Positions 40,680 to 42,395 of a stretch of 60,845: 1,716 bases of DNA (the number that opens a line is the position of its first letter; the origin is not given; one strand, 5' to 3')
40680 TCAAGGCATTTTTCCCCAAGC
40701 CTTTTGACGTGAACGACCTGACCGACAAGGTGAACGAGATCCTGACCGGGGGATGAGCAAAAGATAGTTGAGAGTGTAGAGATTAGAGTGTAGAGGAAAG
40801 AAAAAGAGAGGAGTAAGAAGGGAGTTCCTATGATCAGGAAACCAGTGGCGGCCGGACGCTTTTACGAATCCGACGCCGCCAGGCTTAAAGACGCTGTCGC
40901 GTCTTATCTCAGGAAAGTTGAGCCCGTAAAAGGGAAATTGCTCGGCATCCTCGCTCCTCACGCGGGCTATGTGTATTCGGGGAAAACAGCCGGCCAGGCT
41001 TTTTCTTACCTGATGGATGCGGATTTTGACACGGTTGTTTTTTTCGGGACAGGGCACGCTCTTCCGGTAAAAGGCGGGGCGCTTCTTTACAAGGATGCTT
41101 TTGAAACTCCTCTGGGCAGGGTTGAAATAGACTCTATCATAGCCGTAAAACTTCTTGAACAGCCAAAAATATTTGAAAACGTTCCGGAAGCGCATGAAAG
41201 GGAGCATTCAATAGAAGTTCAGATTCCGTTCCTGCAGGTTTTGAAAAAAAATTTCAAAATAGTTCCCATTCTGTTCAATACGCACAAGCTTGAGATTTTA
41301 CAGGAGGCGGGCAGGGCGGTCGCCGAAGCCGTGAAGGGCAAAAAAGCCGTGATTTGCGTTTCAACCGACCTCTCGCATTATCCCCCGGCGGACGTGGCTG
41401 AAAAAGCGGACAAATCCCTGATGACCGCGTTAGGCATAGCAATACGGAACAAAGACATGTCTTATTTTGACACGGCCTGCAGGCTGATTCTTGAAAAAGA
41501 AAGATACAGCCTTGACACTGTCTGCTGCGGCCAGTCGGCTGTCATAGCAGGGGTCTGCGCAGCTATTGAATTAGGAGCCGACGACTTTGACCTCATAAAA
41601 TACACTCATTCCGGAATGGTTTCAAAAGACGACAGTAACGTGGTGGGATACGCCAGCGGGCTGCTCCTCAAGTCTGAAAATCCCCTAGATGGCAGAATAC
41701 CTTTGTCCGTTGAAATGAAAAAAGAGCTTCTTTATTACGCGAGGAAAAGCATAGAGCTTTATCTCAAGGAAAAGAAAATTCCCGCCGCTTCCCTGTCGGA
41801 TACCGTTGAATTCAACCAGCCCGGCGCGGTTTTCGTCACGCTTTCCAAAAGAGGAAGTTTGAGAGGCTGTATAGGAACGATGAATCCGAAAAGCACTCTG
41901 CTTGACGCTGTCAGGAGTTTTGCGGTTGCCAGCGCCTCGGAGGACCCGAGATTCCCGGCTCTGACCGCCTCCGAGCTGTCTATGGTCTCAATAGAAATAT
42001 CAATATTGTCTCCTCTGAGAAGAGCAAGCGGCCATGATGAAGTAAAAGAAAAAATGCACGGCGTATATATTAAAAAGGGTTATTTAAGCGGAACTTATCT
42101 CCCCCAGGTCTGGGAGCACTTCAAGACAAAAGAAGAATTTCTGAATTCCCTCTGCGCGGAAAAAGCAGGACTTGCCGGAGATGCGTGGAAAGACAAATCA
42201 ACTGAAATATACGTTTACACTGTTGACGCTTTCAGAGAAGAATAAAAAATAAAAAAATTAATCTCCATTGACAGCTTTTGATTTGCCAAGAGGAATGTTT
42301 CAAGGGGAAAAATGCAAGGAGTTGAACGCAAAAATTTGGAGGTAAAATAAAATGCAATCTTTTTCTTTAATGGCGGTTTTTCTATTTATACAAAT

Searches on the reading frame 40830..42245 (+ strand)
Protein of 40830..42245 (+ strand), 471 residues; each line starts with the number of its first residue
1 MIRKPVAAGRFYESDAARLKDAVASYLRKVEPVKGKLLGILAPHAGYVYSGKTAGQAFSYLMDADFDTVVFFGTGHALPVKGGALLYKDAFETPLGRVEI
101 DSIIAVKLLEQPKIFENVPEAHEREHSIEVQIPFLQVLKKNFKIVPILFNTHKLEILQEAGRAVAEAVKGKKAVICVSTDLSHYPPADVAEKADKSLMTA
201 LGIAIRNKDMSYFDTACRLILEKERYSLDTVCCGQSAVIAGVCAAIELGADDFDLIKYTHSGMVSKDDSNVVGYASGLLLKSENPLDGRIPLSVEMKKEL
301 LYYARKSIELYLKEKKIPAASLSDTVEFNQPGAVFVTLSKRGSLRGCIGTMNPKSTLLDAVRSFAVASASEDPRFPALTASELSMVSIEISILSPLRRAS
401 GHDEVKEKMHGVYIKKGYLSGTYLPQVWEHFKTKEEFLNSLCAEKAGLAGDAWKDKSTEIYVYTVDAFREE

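Call 56: search_protein_families(library=pfam, proteins=[window:40830-42245:+], max_evalue=0.001)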
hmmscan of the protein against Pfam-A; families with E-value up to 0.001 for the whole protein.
window:40830-42245:+ (471 aa): 2 families
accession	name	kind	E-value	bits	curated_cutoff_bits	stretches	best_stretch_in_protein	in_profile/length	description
PF01875.22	Memo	-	4e-56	190.6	27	1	5-277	2-268/269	Memo-like protein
PF01871.22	AMMECR1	-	1.8e-48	164.6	25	1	302-468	2-168/168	AMMECR1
